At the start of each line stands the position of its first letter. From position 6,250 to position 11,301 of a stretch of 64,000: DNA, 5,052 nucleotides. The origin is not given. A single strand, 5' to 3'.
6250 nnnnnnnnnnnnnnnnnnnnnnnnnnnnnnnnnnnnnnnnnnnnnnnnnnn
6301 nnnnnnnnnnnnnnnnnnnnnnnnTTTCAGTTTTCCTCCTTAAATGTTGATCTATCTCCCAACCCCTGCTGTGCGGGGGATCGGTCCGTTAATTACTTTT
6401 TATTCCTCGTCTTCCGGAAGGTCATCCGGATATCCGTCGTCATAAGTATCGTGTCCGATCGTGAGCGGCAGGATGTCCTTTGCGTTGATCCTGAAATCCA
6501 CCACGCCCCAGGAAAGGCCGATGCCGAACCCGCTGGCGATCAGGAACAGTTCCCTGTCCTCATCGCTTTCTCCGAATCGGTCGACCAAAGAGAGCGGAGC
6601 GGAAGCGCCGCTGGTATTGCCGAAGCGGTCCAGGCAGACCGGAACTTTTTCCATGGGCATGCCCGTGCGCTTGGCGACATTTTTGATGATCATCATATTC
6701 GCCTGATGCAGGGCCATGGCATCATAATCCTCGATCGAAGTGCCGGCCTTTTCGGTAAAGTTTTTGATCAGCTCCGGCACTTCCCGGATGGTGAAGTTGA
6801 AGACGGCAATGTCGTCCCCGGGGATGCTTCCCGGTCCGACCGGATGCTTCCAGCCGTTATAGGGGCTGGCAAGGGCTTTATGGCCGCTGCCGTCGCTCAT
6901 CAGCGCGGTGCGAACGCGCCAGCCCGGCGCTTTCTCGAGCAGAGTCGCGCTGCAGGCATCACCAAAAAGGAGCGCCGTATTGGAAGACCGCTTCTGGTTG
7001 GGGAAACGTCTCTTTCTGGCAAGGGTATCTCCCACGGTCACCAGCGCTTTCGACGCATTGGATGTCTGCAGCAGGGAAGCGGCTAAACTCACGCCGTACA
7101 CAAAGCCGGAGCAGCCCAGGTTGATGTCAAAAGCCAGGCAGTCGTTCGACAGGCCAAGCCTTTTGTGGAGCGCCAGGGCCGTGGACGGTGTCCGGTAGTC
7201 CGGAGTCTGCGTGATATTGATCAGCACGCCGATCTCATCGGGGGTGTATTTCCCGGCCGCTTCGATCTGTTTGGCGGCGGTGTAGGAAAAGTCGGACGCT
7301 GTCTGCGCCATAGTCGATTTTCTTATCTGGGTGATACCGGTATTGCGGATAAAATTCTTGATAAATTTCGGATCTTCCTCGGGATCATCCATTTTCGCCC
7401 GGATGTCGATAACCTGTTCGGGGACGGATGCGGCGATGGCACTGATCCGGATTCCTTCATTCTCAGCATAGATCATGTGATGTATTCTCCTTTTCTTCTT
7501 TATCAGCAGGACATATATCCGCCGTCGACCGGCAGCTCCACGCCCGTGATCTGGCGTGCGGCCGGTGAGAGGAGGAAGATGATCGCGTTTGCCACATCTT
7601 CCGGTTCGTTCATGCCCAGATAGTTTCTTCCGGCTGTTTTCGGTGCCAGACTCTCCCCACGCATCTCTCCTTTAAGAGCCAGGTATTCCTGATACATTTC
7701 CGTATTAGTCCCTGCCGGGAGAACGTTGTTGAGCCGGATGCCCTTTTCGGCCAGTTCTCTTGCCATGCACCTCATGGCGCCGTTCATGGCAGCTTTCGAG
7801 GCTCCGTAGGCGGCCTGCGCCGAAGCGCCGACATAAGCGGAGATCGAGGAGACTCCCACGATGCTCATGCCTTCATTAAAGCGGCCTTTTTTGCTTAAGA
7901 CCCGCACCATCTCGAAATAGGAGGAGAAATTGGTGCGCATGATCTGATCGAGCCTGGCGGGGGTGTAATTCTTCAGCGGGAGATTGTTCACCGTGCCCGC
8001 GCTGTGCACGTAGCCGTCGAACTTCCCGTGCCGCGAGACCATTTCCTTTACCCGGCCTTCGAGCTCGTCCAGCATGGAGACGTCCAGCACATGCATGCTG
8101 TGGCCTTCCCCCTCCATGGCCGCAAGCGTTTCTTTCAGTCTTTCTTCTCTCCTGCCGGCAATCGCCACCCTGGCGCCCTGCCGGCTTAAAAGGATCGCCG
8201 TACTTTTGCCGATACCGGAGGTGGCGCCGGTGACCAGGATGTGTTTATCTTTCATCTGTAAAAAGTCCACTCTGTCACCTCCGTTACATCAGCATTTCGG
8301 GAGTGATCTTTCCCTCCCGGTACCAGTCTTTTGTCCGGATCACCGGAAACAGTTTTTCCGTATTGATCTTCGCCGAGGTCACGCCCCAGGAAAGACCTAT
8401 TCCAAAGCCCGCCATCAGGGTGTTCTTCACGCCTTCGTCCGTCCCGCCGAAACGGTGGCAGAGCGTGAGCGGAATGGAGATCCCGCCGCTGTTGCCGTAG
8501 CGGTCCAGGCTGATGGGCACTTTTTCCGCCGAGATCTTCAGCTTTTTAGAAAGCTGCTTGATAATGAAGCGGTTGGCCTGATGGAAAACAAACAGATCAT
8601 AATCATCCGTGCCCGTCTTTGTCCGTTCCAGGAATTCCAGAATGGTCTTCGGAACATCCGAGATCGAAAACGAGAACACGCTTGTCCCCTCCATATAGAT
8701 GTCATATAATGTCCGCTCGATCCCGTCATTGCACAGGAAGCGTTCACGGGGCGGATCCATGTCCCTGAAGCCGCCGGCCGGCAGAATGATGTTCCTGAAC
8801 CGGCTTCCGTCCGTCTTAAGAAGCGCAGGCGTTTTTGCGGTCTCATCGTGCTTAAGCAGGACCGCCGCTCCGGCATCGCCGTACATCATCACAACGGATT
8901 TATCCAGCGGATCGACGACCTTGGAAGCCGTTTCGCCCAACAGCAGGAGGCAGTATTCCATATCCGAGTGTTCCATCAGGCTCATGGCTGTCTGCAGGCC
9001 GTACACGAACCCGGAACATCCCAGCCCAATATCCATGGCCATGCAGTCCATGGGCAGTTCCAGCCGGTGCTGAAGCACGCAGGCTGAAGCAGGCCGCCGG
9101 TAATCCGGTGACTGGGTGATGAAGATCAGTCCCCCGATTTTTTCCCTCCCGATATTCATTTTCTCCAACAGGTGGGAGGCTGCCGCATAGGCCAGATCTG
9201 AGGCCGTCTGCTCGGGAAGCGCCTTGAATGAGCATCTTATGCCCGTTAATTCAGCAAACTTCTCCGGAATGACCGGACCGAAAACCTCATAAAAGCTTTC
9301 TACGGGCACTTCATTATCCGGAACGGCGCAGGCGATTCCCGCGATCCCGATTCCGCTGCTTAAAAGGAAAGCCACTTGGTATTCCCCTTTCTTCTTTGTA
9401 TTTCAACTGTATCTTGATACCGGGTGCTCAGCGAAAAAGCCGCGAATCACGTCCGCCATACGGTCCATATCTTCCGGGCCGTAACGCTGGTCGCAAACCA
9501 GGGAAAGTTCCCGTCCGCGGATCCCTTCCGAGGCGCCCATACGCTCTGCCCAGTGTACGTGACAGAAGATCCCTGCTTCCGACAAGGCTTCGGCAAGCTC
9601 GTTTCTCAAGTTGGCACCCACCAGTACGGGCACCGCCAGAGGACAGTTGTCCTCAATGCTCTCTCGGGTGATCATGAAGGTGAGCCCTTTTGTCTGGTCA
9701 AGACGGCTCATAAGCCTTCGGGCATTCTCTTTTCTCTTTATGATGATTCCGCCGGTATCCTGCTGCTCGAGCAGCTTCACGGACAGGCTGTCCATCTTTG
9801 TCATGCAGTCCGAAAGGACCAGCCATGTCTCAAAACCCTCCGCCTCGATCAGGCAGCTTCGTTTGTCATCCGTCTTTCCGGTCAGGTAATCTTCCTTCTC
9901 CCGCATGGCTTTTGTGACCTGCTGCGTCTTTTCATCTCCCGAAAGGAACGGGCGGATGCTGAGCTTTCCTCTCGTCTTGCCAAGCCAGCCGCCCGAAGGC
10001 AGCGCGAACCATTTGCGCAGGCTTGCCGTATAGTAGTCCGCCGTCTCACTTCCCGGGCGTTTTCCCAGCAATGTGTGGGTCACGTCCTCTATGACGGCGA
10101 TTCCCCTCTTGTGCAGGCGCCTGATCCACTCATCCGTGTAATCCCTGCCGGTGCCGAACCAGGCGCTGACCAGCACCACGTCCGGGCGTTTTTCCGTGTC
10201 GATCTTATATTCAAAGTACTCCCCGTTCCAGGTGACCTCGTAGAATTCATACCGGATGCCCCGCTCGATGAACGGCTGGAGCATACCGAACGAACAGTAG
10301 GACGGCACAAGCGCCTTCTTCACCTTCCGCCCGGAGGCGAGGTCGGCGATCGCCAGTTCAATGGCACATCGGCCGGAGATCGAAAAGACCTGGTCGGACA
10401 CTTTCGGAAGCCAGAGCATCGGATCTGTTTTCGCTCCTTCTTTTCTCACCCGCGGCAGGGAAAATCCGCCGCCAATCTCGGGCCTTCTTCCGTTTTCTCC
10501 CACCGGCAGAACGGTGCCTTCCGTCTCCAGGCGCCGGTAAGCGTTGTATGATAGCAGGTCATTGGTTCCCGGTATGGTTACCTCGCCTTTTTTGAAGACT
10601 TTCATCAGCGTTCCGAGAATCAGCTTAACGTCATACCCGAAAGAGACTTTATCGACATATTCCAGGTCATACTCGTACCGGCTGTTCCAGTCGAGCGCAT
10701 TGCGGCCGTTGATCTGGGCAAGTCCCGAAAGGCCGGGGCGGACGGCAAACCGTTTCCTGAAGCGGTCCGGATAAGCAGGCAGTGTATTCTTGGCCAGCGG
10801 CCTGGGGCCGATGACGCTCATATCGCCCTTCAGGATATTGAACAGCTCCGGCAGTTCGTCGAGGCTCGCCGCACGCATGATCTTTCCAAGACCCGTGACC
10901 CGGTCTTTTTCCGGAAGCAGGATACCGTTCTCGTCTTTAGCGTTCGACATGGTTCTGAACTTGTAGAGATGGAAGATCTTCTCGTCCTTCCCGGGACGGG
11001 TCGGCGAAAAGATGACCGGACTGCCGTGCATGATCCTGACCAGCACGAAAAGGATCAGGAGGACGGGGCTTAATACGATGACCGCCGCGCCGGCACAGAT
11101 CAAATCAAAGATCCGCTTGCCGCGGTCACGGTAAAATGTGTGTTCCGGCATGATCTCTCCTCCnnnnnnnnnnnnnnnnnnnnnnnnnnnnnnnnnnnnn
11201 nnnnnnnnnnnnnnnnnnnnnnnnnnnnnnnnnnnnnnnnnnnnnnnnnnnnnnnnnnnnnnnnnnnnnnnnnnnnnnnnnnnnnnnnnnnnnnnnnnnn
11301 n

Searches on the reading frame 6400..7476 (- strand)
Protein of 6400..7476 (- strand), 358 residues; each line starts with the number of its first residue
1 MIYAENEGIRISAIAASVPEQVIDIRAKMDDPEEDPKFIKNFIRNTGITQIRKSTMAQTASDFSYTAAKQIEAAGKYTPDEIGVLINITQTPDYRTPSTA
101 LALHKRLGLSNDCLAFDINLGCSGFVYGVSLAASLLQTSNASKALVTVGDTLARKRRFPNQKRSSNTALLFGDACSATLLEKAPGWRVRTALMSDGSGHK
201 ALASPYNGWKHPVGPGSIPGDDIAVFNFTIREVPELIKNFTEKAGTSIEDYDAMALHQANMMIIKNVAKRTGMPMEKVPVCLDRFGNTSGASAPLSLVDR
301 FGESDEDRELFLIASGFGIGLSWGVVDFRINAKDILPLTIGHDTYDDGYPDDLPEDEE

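Call 9: search_protein_families(library=pfam, proteins=[window:6400-7476:-], max_evalue=0.001)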
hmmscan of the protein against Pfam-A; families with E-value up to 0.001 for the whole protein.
window:6400-7476:- (358 aa): 4 families
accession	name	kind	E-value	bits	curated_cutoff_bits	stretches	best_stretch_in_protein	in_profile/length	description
PF08541.16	ACP_syn_III_C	-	1.7e-20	73.4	26.6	1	242-328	2-88/90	3-Oxoacyl-[acyl-carrier-protein (ACP)] synthase III C terminal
PF08545.16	ACP_syn_III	-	1.2e-15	57.6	24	1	116-195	1-79/80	3-Oxoacyl-[acyl-carrier-protein (ACP)] synthase III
PF08392.18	FAE1_CUT1_RppA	-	2.4e-07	30.8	27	1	59-187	82-210/290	FAE1/Type III polyketide synthase-like protein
PF00195.25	Chal_sti_synt_N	-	2.8e-06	27.4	27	1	52-181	91-222/225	Chalcone and stilbene synthases, N-terminal domain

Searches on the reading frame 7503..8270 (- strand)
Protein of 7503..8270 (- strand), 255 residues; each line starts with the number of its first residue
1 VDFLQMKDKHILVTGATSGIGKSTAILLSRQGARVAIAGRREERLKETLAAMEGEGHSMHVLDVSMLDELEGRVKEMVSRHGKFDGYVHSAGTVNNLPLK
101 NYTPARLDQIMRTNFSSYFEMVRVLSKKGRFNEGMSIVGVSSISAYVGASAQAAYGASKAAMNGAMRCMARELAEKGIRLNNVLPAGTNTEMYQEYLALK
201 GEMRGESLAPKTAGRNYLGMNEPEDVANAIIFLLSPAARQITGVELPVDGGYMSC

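Call 8: search_protein_families(library=pfam, proteins=[window:7503-8270:-], max_evalue=0.001)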
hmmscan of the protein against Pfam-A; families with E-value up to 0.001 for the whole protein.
window:7503-8270:- (255 aa): 4 families
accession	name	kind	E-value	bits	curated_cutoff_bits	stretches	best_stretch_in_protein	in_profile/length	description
PF13561.12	adh_short_C2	-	5.7e-51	173.8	27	1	15-252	1-235/236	Enoyl-(Acyl carrier protein) reductase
PF00106.31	adh_short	-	2.6e-42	145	26.6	1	9-195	1-189/195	short chain dehydrogenase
PF08659.16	KR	-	8.4e-18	65.4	22.6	1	11-171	3-165/180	KR domain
PF01370.27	Epimerase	-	8.2e-06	25.8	20.9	1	11-172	1-159/240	NAD dependent epimerase/dehydratase family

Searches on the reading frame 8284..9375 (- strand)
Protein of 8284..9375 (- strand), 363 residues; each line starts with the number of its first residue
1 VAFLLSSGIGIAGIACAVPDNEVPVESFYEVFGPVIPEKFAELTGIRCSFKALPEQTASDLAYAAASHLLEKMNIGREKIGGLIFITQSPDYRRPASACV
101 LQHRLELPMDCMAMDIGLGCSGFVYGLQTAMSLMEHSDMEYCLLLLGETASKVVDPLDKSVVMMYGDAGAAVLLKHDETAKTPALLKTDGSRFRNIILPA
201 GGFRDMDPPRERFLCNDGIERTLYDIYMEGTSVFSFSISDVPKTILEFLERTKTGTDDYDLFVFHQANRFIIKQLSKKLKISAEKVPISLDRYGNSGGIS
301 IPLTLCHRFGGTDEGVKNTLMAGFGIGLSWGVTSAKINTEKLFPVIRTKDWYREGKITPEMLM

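Call 8: search_protein_families(library=pfam, proteins=[window:8284-9375:-], max_evalue=0.001)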
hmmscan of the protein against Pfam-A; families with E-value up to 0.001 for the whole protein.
window:8284-9375:- (363 aa): 2 families
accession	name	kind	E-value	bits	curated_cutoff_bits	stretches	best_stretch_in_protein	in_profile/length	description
PF08541.16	ACP_syn_III_C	-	3e-21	75.8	26.6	1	249-333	1-86/90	3-Oxoacyl-[acyl-carrier-protein (ACP)] synthase III C terminal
PF08545.16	ACP_syn_III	-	3.3e-17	62.6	24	1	114-181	1-68/80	3-Oxoacyl-[acyl-carrier-protein (ACP)] synthase III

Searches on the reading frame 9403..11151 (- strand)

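Call 8: search_protein_families(library=pfam, proteins=[window:9403-11151:-], max_evalue=0.001)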
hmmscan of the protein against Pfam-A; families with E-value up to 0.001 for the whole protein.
window:9403-11151:- (582 aa): 1 family
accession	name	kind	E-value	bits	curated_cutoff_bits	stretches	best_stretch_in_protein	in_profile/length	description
PF02397.22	Bac_transf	-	3.5e-56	190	27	1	12-187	1-179/179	Bacterial sugar transferase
